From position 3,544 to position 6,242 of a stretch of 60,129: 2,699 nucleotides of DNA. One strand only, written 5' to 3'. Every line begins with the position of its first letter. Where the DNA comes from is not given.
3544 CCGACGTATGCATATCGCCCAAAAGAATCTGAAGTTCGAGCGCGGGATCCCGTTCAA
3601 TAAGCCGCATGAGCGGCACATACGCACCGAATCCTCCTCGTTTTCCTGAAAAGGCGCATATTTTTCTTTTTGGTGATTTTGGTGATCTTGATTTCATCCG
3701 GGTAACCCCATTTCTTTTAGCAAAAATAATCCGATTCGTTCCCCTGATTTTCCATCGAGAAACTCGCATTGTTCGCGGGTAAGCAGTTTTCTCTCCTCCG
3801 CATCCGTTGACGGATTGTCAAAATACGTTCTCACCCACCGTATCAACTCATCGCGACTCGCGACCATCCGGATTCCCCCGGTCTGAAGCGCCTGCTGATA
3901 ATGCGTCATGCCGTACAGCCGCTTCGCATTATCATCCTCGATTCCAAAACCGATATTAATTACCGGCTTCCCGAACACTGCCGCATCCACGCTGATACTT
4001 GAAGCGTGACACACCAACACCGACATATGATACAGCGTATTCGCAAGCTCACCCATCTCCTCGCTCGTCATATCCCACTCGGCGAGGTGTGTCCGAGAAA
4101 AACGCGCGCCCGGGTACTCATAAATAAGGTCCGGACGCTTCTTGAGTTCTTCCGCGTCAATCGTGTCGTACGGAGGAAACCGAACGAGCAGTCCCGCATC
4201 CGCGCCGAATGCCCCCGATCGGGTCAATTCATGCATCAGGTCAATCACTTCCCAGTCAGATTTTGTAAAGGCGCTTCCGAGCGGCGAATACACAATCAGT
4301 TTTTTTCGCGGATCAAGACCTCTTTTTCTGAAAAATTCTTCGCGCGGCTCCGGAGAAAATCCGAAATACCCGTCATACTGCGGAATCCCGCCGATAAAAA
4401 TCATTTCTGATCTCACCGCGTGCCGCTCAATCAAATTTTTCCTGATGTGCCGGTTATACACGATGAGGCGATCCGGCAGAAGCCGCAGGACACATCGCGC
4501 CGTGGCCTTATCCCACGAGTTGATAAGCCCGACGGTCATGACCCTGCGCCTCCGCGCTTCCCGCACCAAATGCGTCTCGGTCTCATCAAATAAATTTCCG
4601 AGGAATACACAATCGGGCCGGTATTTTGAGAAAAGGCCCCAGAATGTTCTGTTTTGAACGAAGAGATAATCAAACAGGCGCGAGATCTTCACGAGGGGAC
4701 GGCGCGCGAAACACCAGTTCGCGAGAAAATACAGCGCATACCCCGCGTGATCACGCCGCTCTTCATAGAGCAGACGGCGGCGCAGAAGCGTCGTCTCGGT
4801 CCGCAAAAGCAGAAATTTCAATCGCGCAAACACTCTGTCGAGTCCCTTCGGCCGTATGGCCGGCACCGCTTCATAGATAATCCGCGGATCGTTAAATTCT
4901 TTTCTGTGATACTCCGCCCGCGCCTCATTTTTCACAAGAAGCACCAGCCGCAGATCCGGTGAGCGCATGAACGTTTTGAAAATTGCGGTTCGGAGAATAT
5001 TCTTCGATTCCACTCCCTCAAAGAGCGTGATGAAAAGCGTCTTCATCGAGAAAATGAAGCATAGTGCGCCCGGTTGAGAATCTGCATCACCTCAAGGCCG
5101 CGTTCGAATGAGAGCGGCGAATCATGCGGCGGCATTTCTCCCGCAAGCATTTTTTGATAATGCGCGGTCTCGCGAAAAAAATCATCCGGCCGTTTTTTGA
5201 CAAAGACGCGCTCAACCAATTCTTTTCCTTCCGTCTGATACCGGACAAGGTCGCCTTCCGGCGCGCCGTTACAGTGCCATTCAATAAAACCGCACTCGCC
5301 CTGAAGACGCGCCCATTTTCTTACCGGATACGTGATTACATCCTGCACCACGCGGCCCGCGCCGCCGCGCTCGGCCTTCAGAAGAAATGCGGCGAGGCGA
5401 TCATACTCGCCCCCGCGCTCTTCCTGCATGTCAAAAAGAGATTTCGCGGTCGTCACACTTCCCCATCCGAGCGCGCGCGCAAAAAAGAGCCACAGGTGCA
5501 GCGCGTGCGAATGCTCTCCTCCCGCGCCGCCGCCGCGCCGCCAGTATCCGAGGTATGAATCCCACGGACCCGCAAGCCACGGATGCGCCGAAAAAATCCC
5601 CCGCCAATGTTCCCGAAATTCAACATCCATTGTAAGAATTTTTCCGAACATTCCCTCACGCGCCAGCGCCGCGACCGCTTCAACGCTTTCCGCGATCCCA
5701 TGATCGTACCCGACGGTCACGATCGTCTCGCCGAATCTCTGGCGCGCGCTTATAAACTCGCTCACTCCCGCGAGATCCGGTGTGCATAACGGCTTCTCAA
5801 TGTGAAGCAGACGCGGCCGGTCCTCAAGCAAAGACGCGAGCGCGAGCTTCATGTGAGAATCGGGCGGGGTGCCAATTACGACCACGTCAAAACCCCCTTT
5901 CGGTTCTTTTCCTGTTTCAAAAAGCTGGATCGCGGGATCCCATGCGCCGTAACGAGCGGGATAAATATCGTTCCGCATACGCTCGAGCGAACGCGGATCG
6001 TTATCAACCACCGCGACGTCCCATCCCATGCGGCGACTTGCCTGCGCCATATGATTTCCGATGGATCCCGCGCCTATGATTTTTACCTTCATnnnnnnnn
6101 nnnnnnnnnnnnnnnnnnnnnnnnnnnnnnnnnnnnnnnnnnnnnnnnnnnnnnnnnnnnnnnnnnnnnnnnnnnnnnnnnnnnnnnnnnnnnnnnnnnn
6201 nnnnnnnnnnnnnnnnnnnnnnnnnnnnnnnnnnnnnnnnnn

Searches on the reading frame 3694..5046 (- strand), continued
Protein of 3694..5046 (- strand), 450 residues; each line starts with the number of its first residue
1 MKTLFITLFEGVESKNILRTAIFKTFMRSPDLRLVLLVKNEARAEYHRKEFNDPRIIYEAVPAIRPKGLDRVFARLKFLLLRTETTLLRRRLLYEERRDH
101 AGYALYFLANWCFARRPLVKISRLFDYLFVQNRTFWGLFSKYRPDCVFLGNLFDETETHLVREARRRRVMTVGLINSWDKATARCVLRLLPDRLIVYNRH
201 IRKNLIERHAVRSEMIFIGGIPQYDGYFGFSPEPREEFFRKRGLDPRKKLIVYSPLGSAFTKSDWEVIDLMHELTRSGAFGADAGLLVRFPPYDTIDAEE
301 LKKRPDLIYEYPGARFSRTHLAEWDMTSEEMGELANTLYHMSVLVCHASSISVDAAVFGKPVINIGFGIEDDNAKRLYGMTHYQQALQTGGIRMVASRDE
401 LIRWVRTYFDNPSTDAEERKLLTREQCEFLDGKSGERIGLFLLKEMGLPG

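Call 77: search_solved_structures(query=A4, max_evalue=10, show_alignments=3)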
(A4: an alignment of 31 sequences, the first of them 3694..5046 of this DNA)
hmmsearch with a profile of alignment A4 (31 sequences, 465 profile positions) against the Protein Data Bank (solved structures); distinct sequences matched with E-value up to 10: 14.
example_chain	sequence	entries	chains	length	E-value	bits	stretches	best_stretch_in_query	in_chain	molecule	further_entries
8va1_A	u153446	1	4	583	6.9e-07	31.6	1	228-458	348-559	Teichoic acid ribitol-phosphate polymerase TarL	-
8sxw_A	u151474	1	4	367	5e-05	25.5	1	212-377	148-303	UDP-2,3-diacetamido-2,3-dideoxy-glucuronic acid-2-epimerase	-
8sy9_A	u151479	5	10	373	5e-05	25.5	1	212-377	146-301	UDP-2,3-diacetamido-2,3-dideoxy-glucuronic acid-2-epimerase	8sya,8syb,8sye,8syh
8syd_A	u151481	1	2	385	5.6e-05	25.3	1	212-377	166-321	UDP-2,3-diacetamido-2,3-dideoxy-glucuronic acid-2-epimerase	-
8sxv_A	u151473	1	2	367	5.8e-05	25.3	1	214-377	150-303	UDP-2,3-diacetamido-2,3-dideoxy-glucuronic acid-2-epimerase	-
8sxy_A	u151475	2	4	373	5.8e-05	25.3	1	214-377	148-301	UDP-2,3-diacetamido-2,3-dideoxy-glucuronic acid-2-epimerase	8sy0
8qoy_A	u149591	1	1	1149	0.0044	19.1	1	231-385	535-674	TagF-like capsule polymerase Cps3D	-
7ya2_A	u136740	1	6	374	0.0079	18.3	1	228-313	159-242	Capsular polysaccharide synthesis enzyme CapG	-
8ahe_A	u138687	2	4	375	0.067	15.2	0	228-310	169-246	UDP-N-acetylglucosamine 2-epimerase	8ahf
3beo_A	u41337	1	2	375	0.067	15.2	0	228-310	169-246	UDP-N-acetylglucosamine 2-epimerase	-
4wyi_A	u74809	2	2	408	0.1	14.6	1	227-361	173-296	Monogalactosyldiacylglycerol synthase 1, chloroplastic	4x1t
6rd4_Q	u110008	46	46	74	0.46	12.4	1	406-460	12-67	epsilon: Polytomella F-ATP synthase epsilon subunit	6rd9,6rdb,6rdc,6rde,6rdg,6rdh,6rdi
3kpb_A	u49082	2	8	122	0.68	11.9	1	188-263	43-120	Uncharacterized protein MJ0100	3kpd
3kpc_A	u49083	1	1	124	0.71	11.8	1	188-263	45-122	Uncharacterized protein MJ0100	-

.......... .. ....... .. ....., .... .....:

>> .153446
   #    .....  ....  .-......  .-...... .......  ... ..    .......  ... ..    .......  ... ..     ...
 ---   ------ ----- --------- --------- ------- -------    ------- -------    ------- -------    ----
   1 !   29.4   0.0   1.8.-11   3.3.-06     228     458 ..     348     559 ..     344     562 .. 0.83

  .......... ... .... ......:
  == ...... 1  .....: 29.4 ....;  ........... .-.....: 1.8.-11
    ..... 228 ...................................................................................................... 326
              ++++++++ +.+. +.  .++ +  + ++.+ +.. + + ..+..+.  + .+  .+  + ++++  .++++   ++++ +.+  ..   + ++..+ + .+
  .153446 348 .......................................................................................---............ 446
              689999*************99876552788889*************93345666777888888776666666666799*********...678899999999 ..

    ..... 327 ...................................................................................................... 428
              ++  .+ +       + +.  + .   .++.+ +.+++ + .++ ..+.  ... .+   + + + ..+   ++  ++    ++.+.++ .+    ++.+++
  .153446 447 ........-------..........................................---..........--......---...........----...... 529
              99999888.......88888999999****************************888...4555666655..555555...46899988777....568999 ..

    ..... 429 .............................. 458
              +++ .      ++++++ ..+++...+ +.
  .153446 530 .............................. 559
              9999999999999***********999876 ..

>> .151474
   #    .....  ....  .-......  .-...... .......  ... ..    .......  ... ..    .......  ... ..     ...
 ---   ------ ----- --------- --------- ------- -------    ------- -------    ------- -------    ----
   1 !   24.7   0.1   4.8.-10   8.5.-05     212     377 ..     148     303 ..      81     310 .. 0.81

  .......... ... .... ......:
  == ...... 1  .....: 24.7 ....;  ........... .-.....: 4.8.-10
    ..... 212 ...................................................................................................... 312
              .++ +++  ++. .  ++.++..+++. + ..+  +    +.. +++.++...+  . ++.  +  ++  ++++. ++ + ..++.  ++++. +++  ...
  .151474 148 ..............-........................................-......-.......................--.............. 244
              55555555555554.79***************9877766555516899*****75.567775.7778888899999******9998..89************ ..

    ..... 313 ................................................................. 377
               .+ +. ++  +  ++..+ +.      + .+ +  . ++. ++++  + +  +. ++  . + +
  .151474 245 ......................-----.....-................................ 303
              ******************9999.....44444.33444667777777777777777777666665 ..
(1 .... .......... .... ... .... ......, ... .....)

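Call 80: find_encoding_contigs(protein=P0234, flank=7000, max_places=1)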
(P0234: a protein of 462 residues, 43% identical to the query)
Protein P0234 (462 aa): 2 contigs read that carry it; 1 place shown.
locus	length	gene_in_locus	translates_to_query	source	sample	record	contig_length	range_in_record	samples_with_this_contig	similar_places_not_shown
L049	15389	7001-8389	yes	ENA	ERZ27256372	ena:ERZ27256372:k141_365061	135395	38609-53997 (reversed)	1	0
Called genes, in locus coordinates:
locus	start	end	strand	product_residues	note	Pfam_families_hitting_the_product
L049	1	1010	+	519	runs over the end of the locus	-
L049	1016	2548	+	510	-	PF05159:Capsule_synth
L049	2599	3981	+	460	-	PF02350:Epimerase_2 (faint)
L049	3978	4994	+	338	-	PF03102:NeuB, PF08666:SAF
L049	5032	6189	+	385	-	PF02350:Epimerase_2, PF13579:Glyco_trans_4_4 (faint)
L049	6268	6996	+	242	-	PF13489:Methyltransf_23, PF13847:Methyltransf_31 (weak), PF08241:Methyltransf_11, PF08242:Methyltransf_12 (weak)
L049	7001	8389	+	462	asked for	-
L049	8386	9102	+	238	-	PF02348:CTP_transf_3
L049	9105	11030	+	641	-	PF13522:GATase_6, PF13537:GATase_7, PF00733:Asn_synthase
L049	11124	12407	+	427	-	PF03721:UDPG_MGDP_dh_N, PF00984:UDPG_MGDP_dh, PF03720:UDPG_MGDP_dh_C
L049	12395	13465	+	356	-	PF00106:adh_short (weak), PF01073:3Beta_HSD, PF01370:Epimerase, PF02719:Polysacc_synt_2 (weak), PF04321:RmlD_sub_bind, PF07993:NAD_binding_4 (faint), PF16363:GDP_Man_Dehyd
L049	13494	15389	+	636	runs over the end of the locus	PF13727:CoA_binding_3 (weak), PF00106:adh_short (weak), PF01073:3Beta_HSD (weak), PF01370:Epimerase, PF02719:Polysacc_synt_2, PF04321:RmlD_sub_bind, PF08659:KR (faint), PF16363:GDP_Man_Dehyd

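Call 81: find_encoding_contigs(protein=P0266, flank=7000, max_places=1)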
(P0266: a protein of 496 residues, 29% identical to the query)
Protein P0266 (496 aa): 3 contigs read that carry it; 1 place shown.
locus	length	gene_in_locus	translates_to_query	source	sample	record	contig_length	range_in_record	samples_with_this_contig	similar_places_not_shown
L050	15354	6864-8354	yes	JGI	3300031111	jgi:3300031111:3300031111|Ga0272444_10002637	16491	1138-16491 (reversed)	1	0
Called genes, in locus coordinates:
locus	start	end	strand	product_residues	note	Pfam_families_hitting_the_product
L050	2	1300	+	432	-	?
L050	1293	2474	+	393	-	PF01128:IspD (weak), PF02348:CTP_transf_3, PF12804:NTP_transf_3 (weak), PF00702:Hydrolase (faint), PF08282:Hydrolase_3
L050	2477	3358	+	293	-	PF03102:NeuB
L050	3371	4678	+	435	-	PF04464:Glyphos_transf (weak)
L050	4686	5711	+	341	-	PF03102:NeuB, PF08666:SAF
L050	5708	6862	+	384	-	PF02350:Epimerase_2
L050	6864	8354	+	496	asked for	PF13439:Glyco_transf_4 (faint)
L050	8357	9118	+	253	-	PF02348:CTP_transf_3, PF12804:NTP_transf_3 (weak)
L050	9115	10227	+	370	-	PF00535:Glycos_transf_2, PF10111:Glyco_tranf_2_2 (faint), PF13641:Glyco_tranf_2_3, PF13632:Glyco_trans_2_3 (weak)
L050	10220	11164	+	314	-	PF00535:Glycos_transf_2, PF10111:Glyco_tranf_2_2, PF13641:Glyco_tranf_2_3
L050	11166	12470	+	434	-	PF00733:Asn_synthase (faint)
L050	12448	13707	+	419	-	PF00733:Asn_synthase (faint)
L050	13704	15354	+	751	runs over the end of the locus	PF13439:Glyco_transf_4, PF13579:Glyco_trans_4_4, PF00534:Glycos_transf_1, PF13524:Glyco_trans_1_2, PF13692:Glyco_trans_1_4, PF13439:Glyco_transf_4, PF13579:Glyco_trans_4_4, PF00534:Glycos_transf_1, +2 more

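Call 82: find_encoding_contigs(protein=P0250, flank=7000, max_places=1)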
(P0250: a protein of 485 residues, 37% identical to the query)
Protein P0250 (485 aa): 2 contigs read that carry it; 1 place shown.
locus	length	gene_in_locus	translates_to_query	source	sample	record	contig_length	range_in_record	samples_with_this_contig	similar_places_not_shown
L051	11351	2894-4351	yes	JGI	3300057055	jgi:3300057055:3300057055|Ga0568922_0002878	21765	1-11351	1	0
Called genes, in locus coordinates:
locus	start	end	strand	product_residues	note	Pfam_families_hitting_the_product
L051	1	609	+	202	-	?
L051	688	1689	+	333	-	PF03102:NeuB, PF08666:SAF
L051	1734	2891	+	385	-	PF02350:Epimerase_2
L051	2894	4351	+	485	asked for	-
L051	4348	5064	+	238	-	PF02348:CTP_transf_3, PF12804:NTP_transf_3 (weak)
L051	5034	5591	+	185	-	PF00132:Hexapep, PF14602:Hexapep_2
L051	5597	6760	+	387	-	PF13439:Glyco_transf_4, PF13579:Glyco_trans_4_4 (weak), PF00534:Glycos_transf_1, PF13692:Glyco_trans_1_4, PF13524:Glyco_trans_1_2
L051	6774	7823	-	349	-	PF03102:NeuB, PF08666:SAF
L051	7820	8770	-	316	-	PF01370:Epimerase, PF02719:Polysacc_synt_2 (weak), PF04321:RmlD_sub_bind, PF05368:NmrA, PF16363:GDP_Man_Dehyd, PF13460:NAD_binding_10 (weak), PF07993:NAD_binding_4 (weak)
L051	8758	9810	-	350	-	PF04101:Glyco_tran_28_C (weak)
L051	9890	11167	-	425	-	PF16254:DUF4910, PF09940:DUF2172, PF04389:Peptidase_M28 (weak)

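Call 83: find_encoding_contigs(protein=P0222, flank=7000, max_places=1)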
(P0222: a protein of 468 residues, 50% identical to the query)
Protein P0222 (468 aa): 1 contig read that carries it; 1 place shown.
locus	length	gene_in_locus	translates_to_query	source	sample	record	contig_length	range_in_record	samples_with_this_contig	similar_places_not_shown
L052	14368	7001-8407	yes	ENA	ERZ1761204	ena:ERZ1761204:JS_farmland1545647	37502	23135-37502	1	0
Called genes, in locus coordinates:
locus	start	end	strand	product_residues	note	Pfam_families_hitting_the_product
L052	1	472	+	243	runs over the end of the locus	PF08241:Methyltransf_11, PF08242:Methyltransf_12 (weak), PF13649:Methyltransf_25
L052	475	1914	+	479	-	-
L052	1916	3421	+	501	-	PF05159:Capsule_synth (weak)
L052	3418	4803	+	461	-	-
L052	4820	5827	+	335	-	PF03102:NeuB, PF08666:SAF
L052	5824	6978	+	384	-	PF02350:Epimerase_2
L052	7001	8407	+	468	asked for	-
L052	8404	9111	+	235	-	PF02348:CTP_transf_3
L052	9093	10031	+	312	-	PF01073:3Beta_HSD, PF01370:Epimerase, PF04321:RmlD_sub_bind, PF05368:NmrA, PF07993:NAD_binding_4 (faint), PF13460:NAD_binding_10, PF16363:GDP_Man_Dehyd (weak)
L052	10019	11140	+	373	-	PF13439:Glyco_transf_4, PF13579:Glyco_trans_4_4, PF20706:GT4-conflict, PF00534:Glycos_transf_1, PF13692:Glyco_trans_1_4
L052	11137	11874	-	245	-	PF13641:Glyco_tranf_2_3, PF00535:Glycos_transf_2 (weak), PF10111:Glyco_tranf_2_2 (faint), PF13632:Glyco_trans_2_3 (weak), PF02709:Glyco_transf_7C (weak)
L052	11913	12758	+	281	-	PF01370:Epimerase, PF04321:RmlD_sub_bind, PF01073:3Beta_HSD, PF07993:NAD_binding_4, PF13460:NAD_binding_10, PF16363:GDP_Man_Dehyd (weak)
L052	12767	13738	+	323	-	PF00953:Glycos_transf_4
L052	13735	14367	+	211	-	?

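Call 85: search_protein_representatives(alignment_id=A4)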
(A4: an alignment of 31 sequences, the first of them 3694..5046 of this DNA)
Query: 31 sequences, 465 profile positions. Proteins with E-value up to 0.001 (for the whole library): 14967; up to 1e-10: 6961; up to 1e-30: 3025. The best 150 are listed.
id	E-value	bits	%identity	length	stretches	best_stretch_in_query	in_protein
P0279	3.0e-199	679.1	-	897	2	2-463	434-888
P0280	2.3e-186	636.6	-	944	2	2-462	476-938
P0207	9.3e-177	604.9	-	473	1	2-462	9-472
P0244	3.0e-157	540.6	-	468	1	3-463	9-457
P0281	1.6e-156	538.2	-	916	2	3-462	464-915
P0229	7.2e-156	536.1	-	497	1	3-463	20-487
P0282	4.1e-155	533.6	-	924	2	1-463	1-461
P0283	1.1e-148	512.4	-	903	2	2-462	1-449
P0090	1.7e-148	511.8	-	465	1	2-462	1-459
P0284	3.7e-145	500.8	-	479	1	2-463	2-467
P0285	2.7e-141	488.0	-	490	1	3-462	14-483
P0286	8.3e-136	469.9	-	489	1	4-463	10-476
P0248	4.3e-135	467.6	-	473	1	3-457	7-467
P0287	8.2e-135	466.6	-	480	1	3-462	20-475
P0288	2.2e-134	465.2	-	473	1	2-462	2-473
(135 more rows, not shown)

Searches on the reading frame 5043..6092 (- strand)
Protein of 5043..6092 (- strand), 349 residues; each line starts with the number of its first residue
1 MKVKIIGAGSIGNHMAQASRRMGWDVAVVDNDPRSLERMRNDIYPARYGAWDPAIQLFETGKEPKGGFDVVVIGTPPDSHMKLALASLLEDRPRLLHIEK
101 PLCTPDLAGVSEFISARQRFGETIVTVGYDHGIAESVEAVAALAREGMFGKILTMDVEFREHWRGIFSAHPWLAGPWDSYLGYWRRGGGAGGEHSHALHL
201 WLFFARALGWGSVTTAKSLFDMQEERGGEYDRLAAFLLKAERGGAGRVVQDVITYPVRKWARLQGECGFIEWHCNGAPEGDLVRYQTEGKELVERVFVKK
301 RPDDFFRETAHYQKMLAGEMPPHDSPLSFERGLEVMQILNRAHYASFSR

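Call 7: search_protein_families(library=pfam, proteins=[window:5043-6092:-], max_evalue=0.001)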
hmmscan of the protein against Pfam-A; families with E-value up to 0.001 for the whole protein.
window:5043-6092:- (349 aa): 4 families
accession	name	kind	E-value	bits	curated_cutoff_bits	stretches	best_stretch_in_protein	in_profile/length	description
PF01408.29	GFO_IDH_MocA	-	1.7e-06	29.2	24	1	2-128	2-119/120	Oxidoreductase family, NAD-binding Rossmann fold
PF02254.24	TrkA_N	-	1.9e-05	25.4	23.8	1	5-49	3-47/116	TrkA-N domain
PF02737.24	3HCDH_N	-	0.00013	22.4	22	1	2-43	1-42/180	3-hydroxyacyl-CoA dehydrogenase, NAD binding domain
PF13478.12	XdhC_C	-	0.00079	20.4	29.7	0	5-89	3-65/125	XdhC Rossmann domain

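Call 23: search_protein_families(library=ncbifam, proteins=[window:5043-6092:-], max_evalue=0.001)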
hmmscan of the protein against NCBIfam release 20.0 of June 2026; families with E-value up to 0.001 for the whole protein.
window:5043-6092:- (349 aa): 4 families
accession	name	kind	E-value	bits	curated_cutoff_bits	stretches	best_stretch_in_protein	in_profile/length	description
NF007039.0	PRK09496.3-2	equivalog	4.4e-06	25.8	293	1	1-42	1-42/446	Trk system potassium transporter TrkA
NF004783.0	PRK06129.1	equivalog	0.0001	21.8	347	1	2-43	4-45/315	3-hydroxyacyl-CoA dehydrogenase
NF007041.0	PRK09496.3-4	equivalog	0.00014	20.8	386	1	1-42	1-42/450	Trk system potassium transporter TrkA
NF004991.0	PRK06370.1-3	subfamily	0.00018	20.2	620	1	2-41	204-243/509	FAD-containing oxidoreductase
